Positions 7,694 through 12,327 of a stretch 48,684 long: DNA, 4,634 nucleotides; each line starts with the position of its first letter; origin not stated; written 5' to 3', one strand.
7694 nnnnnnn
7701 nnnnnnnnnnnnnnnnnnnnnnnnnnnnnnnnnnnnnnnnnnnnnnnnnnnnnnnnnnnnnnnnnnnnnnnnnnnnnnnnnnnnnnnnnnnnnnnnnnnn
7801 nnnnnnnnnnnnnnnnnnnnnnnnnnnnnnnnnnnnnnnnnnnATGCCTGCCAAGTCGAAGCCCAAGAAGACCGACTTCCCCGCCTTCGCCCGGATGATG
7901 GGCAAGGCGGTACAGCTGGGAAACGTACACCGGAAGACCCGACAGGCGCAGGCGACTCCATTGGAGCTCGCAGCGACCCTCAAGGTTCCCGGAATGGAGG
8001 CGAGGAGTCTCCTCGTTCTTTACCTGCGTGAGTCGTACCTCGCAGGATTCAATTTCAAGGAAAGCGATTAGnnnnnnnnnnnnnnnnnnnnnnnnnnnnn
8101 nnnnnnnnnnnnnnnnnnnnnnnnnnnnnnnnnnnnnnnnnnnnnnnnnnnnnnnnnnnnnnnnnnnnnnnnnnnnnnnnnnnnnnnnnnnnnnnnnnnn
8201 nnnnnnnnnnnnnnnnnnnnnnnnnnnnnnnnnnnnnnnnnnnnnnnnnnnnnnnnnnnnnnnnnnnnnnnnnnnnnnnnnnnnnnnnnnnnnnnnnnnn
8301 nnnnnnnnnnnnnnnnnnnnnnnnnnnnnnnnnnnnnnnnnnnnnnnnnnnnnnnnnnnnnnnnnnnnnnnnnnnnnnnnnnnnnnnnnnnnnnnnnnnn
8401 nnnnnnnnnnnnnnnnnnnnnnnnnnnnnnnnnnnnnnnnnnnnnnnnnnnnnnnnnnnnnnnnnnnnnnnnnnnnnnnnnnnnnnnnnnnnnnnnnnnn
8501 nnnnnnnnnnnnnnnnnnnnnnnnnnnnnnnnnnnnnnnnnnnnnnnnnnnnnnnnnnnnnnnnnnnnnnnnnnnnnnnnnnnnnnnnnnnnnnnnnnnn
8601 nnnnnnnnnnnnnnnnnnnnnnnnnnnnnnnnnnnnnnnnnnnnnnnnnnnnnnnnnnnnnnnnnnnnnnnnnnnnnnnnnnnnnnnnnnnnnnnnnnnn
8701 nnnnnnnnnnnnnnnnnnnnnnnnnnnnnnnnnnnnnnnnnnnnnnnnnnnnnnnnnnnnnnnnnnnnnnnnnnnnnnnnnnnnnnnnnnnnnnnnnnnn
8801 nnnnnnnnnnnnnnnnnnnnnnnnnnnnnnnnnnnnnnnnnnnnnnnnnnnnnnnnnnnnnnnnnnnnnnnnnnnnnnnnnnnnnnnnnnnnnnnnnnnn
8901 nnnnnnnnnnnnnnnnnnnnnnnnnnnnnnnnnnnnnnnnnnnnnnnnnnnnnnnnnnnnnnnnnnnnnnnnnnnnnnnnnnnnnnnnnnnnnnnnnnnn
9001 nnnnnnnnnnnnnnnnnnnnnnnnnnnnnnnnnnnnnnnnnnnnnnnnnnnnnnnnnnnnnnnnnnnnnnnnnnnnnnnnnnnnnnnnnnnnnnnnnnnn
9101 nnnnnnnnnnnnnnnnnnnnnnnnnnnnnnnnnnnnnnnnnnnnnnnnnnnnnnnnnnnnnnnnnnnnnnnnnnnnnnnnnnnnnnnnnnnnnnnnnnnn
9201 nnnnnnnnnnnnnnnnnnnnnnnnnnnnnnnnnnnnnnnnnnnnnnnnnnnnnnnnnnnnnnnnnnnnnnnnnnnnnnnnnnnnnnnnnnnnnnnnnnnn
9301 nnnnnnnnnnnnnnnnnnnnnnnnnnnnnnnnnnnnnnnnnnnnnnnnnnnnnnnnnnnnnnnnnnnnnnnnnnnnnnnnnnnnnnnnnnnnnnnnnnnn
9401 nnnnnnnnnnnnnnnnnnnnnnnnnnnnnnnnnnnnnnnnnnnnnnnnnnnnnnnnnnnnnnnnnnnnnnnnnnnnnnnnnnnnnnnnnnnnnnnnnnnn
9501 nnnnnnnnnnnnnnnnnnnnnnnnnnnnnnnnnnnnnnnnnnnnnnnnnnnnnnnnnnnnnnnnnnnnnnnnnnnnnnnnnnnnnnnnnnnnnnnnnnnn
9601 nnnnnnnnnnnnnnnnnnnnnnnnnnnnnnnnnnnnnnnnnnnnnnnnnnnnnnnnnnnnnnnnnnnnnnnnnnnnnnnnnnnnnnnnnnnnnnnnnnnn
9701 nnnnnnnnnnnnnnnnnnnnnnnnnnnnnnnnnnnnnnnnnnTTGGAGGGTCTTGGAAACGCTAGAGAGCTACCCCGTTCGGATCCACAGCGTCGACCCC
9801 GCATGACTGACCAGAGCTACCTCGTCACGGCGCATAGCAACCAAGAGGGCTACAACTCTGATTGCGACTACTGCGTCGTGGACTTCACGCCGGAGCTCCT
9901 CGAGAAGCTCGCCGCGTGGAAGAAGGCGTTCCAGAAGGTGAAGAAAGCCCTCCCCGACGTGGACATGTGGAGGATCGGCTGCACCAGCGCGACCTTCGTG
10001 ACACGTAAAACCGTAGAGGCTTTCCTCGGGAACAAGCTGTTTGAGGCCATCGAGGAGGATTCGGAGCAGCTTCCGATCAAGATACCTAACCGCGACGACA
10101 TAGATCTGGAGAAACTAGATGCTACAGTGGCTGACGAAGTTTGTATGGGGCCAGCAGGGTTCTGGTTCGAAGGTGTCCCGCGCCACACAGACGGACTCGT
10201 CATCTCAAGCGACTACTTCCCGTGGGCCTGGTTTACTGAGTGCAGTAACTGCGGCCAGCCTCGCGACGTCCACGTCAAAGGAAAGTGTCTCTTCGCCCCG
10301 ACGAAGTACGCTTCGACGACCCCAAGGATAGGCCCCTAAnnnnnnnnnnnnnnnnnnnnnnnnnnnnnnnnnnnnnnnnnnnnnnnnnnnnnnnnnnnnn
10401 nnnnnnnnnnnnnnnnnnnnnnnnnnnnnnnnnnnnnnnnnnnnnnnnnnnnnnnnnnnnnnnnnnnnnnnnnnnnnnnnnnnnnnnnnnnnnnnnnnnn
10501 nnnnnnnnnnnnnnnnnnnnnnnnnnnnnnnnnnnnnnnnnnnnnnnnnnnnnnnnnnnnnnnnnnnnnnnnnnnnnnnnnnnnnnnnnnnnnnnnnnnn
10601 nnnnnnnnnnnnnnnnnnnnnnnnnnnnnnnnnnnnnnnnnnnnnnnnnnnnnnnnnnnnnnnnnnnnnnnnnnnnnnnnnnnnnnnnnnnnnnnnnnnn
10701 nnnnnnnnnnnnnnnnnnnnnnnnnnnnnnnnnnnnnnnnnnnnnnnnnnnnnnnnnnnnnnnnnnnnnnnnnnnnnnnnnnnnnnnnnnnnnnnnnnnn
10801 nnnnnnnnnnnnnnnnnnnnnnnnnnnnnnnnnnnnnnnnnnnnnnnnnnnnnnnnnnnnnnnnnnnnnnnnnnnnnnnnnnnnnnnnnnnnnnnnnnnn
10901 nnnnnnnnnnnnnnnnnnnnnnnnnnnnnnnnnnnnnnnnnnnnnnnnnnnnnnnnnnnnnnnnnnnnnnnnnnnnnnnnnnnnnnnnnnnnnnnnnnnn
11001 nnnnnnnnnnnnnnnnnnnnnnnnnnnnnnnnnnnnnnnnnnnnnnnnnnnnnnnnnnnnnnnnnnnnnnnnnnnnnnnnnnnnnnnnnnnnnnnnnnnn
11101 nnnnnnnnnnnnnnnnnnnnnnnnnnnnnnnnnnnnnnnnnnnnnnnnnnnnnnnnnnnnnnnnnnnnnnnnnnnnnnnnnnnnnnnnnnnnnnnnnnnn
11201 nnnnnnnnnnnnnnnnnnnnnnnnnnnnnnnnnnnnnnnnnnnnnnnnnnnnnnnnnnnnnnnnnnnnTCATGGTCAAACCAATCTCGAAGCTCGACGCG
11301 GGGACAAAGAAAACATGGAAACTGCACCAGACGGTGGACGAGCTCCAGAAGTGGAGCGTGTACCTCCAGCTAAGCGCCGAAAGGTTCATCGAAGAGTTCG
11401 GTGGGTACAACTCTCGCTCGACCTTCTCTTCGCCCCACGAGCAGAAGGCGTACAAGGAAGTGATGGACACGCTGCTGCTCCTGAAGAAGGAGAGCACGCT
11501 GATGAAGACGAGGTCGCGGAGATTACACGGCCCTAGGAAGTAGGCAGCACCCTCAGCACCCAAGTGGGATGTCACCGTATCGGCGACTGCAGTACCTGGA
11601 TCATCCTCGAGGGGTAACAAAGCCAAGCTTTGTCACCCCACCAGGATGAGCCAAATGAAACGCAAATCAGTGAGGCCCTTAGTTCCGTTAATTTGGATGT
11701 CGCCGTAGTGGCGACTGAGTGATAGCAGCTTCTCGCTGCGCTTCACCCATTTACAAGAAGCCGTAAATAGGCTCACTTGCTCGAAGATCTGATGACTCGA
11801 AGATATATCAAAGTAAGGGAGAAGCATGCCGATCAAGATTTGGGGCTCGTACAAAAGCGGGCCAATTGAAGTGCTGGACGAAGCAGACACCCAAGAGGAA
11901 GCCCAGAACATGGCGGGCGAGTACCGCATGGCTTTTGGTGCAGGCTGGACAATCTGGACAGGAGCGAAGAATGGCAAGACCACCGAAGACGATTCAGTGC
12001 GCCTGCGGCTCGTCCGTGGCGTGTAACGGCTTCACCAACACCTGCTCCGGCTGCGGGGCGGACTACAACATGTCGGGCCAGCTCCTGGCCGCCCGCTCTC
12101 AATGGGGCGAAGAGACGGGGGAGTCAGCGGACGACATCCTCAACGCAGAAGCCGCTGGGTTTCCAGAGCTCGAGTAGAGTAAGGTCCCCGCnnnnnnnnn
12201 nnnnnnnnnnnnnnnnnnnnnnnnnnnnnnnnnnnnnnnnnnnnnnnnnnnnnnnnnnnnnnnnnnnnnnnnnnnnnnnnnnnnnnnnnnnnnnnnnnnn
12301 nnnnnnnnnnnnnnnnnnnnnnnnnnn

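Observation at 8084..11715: Hairpin family with variable stems but conserved loop CC-GTAGY-GG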

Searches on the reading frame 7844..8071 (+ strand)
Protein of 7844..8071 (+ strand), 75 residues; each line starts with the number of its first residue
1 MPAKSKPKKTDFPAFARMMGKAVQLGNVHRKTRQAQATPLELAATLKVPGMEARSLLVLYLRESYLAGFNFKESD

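Call 16: search_protein_families(library=pfam, proteins=[window:7844-8071:+], max_evalue=0.01)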
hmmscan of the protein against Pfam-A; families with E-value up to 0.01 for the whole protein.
window:7844-8071:+ (75 aa): 0 families

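Call 73: search_protein_families(library=phrogs, proteins=[window:7844-8071:+], max_evalue=0.01)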
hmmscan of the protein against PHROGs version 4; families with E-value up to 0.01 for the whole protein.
window:7844-8071:+ (75 aa): 0 families

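Call 77: find_related_loci(query=A6, collection=viral_contigs, flank=1500)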
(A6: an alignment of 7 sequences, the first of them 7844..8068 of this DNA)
Query A6 (75 aa) in viral_contigs; peptide patterns used: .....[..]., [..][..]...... (x = any residue, [..] = any of these).
49 stretches matched a pattern; 2 encode a relative of the query (tblastn E <= 1e-3); 2 distinct loci.
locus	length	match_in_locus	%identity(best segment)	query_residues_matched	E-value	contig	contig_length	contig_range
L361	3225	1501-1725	81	1-75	4e-39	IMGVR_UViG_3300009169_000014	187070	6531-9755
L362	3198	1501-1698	76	10-75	5e-32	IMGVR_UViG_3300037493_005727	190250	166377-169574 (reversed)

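Call 78: find_homologous_proteins(query=A6, max_evalue=0.001)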
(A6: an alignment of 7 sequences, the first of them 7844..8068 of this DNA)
Query A6 (7 sequences) (75 aa, profile of the alignment): 29 proteins with E <= 0.001 among 189 candidates.
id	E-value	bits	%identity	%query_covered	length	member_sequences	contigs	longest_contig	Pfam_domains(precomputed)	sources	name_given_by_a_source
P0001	7.6e-41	156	71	100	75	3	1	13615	-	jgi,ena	-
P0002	3.1e-40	154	69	100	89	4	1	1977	-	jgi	-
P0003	4.8e-40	153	73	95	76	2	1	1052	-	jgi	jgi:hypothetical protein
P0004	9.5e-40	152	71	100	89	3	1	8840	-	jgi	-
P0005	1.2e-39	152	67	93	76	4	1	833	-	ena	-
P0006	2.1e-39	151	76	100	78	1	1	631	-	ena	-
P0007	4.6e-39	150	73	100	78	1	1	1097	-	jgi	jgi:hypothetical protein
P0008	7.7e-39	149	69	100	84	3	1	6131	-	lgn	-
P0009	9.7e-39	149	68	100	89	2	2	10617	-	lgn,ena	-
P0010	1.0e-38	149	73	93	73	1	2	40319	-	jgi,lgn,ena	-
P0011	1.2e-38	149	87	100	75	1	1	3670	-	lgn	-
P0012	1.6e-38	148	80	100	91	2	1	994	-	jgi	-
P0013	2.0e-38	148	97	100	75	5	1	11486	-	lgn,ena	-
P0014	4.1e-37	144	73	93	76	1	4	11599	-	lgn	-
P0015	4.2e-37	144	71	87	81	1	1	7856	-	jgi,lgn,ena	-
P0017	2.6e-36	141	71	100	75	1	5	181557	-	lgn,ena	-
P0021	3.1e-34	135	67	100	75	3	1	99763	-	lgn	-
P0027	5.3e-22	95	55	84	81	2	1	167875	-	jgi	jgi:hypothetical protein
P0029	9.9e-18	82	55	88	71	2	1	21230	-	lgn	-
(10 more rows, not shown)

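Call 79: find_encoding_contigs(protein=P0027, flank=6000, max_places=2)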
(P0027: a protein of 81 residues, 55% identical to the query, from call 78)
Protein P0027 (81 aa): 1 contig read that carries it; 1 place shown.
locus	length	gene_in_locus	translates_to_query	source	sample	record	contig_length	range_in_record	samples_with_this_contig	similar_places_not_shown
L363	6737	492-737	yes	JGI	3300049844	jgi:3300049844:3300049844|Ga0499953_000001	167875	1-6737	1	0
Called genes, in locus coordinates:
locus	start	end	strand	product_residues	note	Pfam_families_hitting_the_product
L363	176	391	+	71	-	-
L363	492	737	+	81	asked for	-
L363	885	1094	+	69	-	-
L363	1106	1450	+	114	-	-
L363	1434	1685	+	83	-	-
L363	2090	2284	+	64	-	-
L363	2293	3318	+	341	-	-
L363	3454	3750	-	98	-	-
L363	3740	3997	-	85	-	-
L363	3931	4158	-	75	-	-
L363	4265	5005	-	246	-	PF00149:Metallophos, PF12850:Metallophos_2 (weak)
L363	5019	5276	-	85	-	PF09723:Zn_ribbon_8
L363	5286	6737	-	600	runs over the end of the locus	-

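Call 80: find_encoding_contigs(protein=P0029, flank=6000, max_places=2)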
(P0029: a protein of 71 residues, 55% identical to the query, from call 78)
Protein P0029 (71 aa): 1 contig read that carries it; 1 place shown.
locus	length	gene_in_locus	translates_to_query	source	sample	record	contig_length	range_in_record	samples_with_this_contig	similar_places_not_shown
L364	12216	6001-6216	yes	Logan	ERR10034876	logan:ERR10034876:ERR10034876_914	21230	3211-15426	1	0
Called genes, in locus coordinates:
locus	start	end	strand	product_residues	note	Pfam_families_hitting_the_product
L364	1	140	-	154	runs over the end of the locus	-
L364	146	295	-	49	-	-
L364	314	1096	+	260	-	-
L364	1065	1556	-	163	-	-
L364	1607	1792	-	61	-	-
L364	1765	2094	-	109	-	-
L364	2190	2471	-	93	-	-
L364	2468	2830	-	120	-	-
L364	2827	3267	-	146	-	PF13671:AAA_33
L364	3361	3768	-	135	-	-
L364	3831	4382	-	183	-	-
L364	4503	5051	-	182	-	-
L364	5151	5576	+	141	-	-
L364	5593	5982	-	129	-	-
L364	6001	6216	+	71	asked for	-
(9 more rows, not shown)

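Call 89: find_encoding_contigs(protein=P0017, flank=5000, max_places=1)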
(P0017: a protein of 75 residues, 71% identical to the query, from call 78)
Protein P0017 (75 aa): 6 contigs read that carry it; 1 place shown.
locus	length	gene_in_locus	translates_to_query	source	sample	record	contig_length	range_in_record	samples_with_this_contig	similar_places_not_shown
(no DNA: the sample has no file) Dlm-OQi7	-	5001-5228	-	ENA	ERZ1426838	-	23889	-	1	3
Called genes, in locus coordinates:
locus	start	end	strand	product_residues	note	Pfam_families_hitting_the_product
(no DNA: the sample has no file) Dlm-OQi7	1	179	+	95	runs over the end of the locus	-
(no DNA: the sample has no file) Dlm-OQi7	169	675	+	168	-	PF26211:Phage_phiTE_072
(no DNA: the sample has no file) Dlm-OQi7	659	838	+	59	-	-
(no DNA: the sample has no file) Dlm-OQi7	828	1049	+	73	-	-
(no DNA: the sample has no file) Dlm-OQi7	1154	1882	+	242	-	-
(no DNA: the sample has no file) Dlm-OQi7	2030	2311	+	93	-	-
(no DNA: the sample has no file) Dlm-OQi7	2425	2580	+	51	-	-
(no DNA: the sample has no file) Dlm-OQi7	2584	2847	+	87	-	-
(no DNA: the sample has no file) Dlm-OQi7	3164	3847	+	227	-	-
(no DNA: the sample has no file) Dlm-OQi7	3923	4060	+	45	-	-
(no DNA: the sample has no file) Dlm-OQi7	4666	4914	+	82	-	-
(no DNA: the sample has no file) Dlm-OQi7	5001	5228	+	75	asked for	-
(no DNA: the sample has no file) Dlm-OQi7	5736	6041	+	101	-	PF12957:DUF3846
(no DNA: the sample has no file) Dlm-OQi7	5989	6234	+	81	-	-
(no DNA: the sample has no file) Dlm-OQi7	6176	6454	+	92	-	-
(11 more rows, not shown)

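Call 90: find_encoding_contigs(protein=P0021, flank=5000, max_places=1)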
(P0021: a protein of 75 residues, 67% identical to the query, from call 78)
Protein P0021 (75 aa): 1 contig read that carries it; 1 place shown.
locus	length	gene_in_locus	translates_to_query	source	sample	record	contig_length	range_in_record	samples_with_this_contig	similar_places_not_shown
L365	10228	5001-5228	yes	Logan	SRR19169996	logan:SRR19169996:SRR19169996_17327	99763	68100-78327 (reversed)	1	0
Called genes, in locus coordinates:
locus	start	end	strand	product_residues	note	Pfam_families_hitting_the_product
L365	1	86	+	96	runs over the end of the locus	-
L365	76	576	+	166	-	PF26211:Phage_phiTE_072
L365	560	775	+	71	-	-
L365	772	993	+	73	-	-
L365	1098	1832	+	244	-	-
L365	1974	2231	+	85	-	-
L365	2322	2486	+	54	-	-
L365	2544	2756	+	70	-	-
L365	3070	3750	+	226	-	PF13238:AAA_18 (faint)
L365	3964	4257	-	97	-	PF01981:PTH2 (faint)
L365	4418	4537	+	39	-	-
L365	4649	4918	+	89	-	-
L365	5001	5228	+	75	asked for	-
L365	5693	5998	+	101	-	PF12957:DUF3846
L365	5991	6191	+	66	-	-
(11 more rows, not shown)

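Call 91: find_encoding_contigs(protein=P0015, flank=5000, max_places=1)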
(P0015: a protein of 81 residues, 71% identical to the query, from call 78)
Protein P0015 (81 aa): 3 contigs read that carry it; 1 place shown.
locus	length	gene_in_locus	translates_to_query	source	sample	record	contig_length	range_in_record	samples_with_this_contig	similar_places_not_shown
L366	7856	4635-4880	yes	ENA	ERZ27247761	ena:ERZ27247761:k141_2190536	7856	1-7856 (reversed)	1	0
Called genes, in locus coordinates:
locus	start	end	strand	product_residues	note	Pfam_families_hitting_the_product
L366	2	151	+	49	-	?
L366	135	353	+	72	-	-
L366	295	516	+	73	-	-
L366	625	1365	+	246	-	-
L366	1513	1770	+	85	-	-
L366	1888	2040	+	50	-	-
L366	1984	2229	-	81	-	-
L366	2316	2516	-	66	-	-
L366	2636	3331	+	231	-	-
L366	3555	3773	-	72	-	-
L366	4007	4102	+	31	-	-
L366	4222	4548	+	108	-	-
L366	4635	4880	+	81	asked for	-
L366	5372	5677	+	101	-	PF12957:DUF3846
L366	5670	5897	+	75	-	-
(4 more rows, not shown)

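Call 93: predict_structure(alignment_id=A7)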
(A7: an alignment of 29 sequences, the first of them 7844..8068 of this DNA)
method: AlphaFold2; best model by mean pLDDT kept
length: 75 residues; sequences in the alignment: 29
mean_pLDDT: 84.8   pTM: 0.73
mean pLDDT of the five models: 84.8, 84.4, 83.3, 82.1, 82.0
residues with pLDDT >= 90: 39; 70-90: 22; 50-70: 11; < 50: 3
segments of 3 or more residues with pLDDT < 50: 1-3
pLDDT, mean of each block of 10 residues (from residue 1): 55 91 97 93 85 77 96 84
secondary structure, 60 per line:
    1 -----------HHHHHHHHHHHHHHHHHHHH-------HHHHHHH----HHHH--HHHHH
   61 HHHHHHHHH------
elements in order: H12-31 H39-45 H50-53 H56-69

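Call 95: fold_search(model_id=the predicted structure, library=pdb)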
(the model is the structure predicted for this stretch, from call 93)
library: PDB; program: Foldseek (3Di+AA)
matches with E <= 10: 40; with E <= 0.001: 0
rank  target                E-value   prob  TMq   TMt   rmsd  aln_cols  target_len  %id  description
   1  2vt2_A                1.9e+00  0.33  0.44  0.21   6.3        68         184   13  Structure and functional properties of the Bacillus subtilis transcriptional repressor Rex (released 2008-09-09)
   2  2qyo_B                2.1e+00  0.25  0.38  0.11   4.8        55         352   16  Crystal structure of isoflavone O-methyltransferase homolog in complex with biochanin A and SAH (released 2008-08-26)
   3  1xcb_E                2.3e+00  0.28  0.46  0.21   5.9        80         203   14  X-ray Structure of a Rex-Family Repressor/NADH Complex from Thermus Aquaticus (released 2004-09-28)
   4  2dt5_A                2.7e+00  0.30  0.48  0.20   5.7        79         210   13  Crystal Structure of TTHA1657 (AT-rich DNA-binding protein) from Thermus thermophilus HB8 (released 2007-01-02)
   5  2ras_A                3.2e+00  0.28  0.47  0.22   3.5        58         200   17  Crystal structure of a putative tetr/acrr family transcriptional regulator (saro_0558) from novosphingobium aromaticiv (released 2007-10-16)
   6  1l0o_C                3.2e+00  0.15  0.37  0.44   4.5        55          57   16  Crystal Structure of the Bacillus stearothermophilus Anti-Sigma Factor SpoIIAB with the Sporulation Sigma Factor Sigma (released 2002-04-03)
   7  3ikt_A                3.4e+00  0.21  0.47  0.21   5.6        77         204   14  Crystal structure of a Rex-family repressor/DNA/NAD+ complex from Thermus aquaticus (released 2010-06-09)
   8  2vt3_B                3.8e+00  0.25  0.43  0.18   5.5        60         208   12  Structure and functional properties of the Bacillus subtilis transcriptional repressor Rex (released 2008-09-09)
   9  3ikv_B                3.8e+00  0.23  0.43  0.18   7.3        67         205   10  Crystal structure of a Rex-family repressor R90D mutant from Thermus aquaticus (released 2010-06-09)
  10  8yti_V                4.0e+00  0.11  0.34  0.29  12.6        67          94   10  Crystal Structure of Nucleosome-H1x Linker Histone Assembly (sticky-169a DNA fragment) (released 2024-04-03)
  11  2m4e_MODEL_1_A        4.0e+00  0.08  0.29  0.26   8.2        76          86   10  Solution NMR structure of VV2_0175 from Vibrio vulnificus, NESG target VnR1 and CSGID target IDP91333 (released 2013-03-13)
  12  6cig                  4.3e+00  0.15  0.39  0.12   5.3        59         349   15  CRYSTAL STRUCTURE ANALYSIS OF SELENOMETHIONINE SUBSTITUTED ISOFLAVONE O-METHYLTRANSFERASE (released 2018-03-07)
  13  2vt3_A                4.5e+00  0.21  0.43  0.21   4.3        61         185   15  Structure and functional properties of the Bacillus subtilis transcriptional repressor Rex (released 2008-09-09)
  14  8bmw_E                4.8e+00  0.04  0.23  0.17  13.0        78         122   19  SsoCsm (released 2023-03-01)
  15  1zg3                  5.3e+00  0.11  0.38  0.11  10.4        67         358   25  Crystal structure of the isoflavanone 4'-O-methyltransferase complexed with SAH and 2,7,4'-trihydroxyisoflavanone (released 2006-08-01)
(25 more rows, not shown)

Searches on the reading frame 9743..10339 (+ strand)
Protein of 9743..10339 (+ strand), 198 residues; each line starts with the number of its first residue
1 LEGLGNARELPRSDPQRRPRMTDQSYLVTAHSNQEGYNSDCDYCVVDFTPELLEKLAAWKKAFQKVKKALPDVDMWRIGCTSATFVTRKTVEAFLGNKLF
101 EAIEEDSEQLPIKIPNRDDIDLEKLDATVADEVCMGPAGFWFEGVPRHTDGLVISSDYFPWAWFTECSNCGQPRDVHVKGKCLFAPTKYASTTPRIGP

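Call 60: search_protein_families(library=pfam, proteins=[window:9743-10339:+], max_evalue=0.01)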
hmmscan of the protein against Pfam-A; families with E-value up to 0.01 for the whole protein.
window:9743-10339:+ (198 aa): 0 families

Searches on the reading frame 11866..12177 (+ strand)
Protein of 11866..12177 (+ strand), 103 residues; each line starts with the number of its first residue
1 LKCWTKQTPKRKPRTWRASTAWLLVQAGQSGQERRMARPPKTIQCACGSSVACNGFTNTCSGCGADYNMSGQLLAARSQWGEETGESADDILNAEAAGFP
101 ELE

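Call 73: search_protein_families(library=phrogs, proteins=[window:11866-12177:+], max_evalue=0.01)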
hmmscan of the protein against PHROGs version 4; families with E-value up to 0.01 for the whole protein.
window:11866-12177:+ (103 aa): 1 family
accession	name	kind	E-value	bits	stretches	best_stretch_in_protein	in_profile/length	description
phrog_3207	-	unknown function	0.0026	18.9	1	42-92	26-77/90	-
